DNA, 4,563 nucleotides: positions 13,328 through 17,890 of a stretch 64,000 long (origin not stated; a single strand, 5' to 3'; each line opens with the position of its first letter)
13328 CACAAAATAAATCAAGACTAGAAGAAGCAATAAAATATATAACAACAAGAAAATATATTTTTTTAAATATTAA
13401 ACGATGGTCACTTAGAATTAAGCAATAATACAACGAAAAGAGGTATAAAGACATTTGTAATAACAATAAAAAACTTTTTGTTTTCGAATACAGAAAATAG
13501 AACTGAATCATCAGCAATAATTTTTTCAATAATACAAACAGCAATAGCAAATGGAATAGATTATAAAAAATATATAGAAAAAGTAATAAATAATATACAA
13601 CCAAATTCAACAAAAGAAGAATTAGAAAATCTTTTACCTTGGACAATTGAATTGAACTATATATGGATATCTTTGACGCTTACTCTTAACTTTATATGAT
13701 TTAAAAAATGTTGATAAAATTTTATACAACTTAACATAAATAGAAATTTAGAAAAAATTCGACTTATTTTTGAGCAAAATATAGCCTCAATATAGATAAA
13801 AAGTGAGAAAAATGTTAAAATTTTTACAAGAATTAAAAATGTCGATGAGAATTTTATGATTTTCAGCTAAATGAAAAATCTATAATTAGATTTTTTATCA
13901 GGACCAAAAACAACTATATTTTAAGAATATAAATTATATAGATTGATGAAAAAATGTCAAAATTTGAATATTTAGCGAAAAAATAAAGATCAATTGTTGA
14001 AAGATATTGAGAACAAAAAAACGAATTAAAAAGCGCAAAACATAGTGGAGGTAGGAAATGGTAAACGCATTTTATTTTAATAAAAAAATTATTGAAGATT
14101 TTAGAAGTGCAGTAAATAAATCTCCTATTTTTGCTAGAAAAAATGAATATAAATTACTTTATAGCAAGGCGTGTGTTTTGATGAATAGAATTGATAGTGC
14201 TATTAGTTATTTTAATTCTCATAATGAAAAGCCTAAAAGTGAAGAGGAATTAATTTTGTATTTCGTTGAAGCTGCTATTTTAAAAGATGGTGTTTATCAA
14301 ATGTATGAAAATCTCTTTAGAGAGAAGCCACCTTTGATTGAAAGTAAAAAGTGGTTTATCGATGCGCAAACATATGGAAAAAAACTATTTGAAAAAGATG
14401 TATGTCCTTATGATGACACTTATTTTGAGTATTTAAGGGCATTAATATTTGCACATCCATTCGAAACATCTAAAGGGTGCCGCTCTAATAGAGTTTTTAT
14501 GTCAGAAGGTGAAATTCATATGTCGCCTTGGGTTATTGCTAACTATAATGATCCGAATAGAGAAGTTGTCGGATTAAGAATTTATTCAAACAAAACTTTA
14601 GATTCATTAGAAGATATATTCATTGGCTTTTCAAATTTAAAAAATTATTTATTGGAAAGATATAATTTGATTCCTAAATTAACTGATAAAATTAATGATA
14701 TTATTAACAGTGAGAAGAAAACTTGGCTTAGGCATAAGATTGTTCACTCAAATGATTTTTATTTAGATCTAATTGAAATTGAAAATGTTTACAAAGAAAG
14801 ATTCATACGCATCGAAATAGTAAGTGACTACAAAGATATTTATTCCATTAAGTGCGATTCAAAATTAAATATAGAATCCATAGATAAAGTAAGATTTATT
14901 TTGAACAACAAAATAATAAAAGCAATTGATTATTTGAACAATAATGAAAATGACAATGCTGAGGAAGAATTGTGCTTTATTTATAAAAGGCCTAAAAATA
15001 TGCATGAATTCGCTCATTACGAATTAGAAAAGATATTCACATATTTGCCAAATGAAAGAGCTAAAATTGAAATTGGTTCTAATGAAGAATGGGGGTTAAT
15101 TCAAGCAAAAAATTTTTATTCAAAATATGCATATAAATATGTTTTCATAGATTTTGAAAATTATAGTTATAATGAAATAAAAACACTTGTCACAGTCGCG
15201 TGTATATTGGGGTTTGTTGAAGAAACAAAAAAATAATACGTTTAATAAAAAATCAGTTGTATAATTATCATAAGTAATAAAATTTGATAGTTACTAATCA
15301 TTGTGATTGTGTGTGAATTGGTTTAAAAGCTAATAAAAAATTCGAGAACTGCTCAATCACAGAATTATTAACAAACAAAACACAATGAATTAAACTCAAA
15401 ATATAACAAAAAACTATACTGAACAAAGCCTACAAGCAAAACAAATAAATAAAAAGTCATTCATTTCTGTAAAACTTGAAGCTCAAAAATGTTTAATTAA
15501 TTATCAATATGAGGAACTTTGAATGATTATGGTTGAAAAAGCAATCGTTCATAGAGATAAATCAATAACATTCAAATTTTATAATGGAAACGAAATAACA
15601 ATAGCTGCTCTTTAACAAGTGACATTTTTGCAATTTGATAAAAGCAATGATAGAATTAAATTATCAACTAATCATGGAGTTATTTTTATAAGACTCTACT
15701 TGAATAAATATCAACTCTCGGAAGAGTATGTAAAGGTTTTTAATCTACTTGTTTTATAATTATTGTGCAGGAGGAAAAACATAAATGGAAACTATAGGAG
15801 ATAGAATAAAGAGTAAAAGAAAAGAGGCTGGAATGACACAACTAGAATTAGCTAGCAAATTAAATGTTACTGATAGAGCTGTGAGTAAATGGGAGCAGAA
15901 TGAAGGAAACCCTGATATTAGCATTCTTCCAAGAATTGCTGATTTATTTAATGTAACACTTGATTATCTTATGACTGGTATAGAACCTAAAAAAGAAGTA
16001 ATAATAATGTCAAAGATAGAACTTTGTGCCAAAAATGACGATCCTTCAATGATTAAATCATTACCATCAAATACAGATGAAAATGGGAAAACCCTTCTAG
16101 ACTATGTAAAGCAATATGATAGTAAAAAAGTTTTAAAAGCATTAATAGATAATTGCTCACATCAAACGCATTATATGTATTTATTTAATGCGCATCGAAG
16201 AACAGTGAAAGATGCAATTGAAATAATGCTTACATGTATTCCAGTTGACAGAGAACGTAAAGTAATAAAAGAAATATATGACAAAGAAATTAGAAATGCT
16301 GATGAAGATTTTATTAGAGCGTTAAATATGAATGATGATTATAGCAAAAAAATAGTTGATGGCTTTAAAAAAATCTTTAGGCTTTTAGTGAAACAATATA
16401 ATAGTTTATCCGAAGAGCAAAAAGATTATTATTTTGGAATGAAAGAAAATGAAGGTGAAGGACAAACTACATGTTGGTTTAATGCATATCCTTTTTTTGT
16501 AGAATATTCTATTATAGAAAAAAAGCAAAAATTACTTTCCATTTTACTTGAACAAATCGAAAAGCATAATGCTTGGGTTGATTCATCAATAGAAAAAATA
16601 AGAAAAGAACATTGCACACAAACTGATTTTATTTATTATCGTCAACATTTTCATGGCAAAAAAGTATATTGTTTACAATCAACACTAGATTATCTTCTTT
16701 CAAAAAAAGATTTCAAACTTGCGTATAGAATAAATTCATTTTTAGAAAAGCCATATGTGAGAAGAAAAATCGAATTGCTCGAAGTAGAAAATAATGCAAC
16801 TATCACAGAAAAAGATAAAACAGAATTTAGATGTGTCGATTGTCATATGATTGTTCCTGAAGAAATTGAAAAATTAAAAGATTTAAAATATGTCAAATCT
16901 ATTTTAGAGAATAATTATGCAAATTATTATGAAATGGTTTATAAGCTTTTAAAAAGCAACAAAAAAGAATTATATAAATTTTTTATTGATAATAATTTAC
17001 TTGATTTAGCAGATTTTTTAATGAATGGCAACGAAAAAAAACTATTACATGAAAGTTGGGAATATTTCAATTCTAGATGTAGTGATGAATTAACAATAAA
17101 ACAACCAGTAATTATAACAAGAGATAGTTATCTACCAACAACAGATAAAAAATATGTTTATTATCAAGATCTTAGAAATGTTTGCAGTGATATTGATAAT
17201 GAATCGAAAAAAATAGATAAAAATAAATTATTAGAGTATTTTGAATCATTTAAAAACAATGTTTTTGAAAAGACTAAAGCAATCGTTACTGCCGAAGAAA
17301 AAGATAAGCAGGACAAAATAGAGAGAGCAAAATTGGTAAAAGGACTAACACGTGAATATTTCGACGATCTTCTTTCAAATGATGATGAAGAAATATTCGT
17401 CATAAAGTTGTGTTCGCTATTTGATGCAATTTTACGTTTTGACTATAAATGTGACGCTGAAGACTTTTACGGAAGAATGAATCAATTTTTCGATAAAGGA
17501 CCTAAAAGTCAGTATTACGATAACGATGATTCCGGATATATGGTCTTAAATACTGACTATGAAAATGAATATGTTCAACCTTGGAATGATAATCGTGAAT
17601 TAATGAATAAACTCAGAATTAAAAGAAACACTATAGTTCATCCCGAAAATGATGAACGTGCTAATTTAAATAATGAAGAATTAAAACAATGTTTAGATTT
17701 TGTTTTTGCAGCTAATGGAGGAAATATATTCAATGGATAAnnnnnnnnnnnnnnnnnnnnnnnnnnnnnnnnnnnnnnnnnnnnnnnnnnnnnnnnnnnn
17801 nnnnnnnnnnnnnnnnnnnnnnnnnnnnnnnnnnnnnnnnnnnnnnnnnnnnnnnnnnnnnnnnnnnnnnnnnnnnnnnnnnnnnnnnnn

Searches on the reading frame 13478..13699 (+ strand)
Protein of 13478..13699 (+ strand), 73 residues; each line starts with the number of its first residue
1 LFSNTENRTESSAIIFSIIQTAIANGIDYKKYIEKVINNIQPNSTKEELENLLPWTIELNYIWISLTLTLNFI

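Call 14: search_protein_families(library=pfam, proteins=[window:13478-13699:+])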
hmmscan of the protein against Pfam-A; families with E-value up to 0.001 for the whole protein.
window:13478-13699:+ (73 aa): 1 family
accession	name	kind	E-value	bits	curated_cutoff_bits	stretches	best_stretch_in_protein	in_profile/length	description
PF13817.11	DDE_Tnp_IS66_C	-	3.7e-08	33.8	30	1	17-55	1-39/39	IS66 C-terminal element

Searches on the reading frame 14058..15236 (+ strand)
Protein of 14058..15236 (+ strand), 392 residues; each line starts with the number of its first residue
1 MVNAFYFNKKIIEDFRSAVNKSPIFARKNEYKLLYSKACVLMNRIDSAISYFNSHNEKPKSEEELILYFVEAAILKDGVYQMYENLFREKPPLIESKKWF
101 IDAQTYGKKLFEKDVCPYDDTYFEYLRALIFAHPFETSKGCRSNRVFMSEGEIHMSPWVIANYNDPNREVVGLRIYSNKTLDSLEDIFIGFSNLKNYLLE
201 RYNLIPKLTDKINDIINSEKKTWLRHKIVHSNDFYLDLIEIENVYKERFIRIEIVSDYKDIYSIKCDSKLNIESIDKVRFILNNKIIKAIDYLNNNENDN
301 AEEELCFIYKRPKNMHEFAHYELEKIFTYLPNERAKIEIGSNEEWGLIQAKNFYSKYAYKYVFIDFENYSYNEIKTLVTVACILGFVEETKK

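Call 12: search_protein_families(library=pfam, proteins=[window:14058-15236:+])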
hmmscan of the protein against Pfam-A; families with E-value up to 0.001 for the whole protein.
window:14058-15236:+ (392 aa): 1 family
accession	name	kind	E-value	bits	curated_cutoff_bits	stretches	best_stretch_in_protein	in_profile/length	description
PF21407.2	SduA_N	-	0.00072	20.1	27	0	276-354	18-91/102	Shedu protein SduA, N-terminal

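Call 67: search_protein_families(library=pfam, proteins=[window:14058-15236:+], max_evalue=0.01)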
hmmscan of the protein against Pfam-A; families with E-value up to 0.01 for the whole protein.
window:14058-15236:+ (392 aa): 1 family
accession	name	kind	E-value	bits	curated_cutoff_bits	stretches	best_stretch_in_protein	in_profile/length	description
PF21407.2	SduA_N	-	0.00072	20.1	27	1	276-354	18-91/102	Shedu protein SduA, N-terminal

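Call 68: search_protein_families(library=padloc, proteins=[window:14058-15236:+], max_evalue=0.01)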
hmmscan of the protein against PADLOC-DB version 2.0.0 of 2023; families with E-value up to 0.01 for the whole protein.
window:14058-15236:+ (392 aa): 0 families

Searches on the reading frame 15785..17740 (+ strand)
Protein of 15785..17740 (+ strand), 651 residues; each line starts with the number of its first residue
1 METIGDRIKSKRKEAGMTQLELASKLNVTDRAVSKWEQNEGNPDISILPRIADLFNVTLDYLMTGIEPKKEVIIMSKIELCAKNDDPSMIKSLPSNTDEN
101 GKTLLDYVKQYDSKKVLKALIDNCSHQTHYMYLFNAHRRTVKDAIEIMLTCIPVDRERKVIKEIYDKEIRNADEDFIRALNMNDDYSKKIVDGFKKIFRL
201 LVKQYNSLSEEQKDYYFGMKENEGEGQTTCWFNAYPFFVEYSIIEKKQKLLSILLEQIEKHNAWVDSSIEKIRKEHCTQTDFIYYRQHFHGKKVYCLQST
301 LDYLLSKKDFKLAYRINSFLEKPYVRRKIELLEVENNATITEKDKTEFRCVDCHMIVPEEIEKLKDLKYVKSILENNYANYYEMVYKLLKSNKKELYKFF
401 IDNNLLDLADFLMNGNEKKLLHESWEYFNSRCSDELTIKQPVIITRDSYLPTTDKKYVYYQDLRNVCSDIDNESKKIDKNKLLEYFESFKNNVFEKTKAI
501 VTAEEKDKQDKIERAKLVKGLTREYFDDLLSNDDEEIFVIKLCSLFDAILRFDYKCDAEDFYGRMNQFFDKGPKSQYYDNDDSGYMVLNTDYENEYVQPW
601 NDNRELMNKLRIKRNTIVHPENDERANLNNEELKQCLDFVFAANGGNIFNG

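Call 12: search_protein_families(library=pfam, proteins=[window:15785-17740:+])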
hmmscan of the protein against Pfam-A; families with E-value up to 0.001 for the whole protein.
window:15785-17740:+ (651 aa): 3 families
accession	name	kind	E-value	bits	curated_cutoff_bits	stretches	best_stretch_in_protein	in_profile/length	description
PF01381.28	HTH_3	-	1.3e-15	57.5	23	1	8-62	1-55/55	Helix-turn-helix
PF12844.13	HTH_19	-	2.3e-11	43.8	30.2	1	5-66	1-62/64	Helix-turn-helix domain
PF13560.12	HTH_31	-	3.2e-05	24.6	27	1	4-58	2-57/64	Helix-turn-helix domain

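Call 68: search_protein_families(library=padloc, proteins=[window:15785-17740:+], max_evalue=0.01)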
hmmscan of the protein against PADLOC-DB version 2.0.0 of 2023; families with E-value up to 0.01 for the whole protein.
window:15785-17740:+ (651 aa): 17 families
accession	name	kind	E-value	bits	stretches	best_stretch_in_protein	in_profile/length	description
PDLC02926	HTH_VI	-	8.6e-12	43.2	1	4-70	2-68/92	-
PDLC03945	RmrA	-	2.5e-10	38.1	1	4-85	3-85/394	-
PDLC03954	RmrA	-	1.9e-09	34.9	1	5-67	12-74/380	-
PDLC03951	RmrA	-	1e-08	32.6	1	6-69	11-74/400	-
PDLC03944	RmrA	-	4.7e-08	30.5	1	4-63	7-66/384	-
PDLC03952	RmrA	-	5e-08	30.2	1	4-65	23-84/395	-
PDLC03949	RmrA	-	5.5e-08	30.1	1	6-64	5-63/363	-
PDLC04775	PDC-M69A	-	2.2e-07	29.4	1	2-76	6-80/113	-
PDLC03947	RmrA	-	5.7e-07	26.7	1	3-68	11-76/383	-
PDLC04142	capH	-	1.3e-06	27.4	1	3-64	6-67/103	capH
PDLC03667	Control_protein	-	1.1e-05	23.7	1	7-75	5-77/101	control protein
PDLC03956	RmrA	-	2.9e-05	21.3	1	7-75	12-81/399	-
PDLC03955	RmrA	-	4.4e-05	20.9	1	8-66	25-83/371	-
PDLC04760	PDC-M64C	-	8.2e-05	20.9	1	4-57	27-80/93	-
PDLC03948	RmrA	-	0.00022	18.3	1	5-64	10-69/397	-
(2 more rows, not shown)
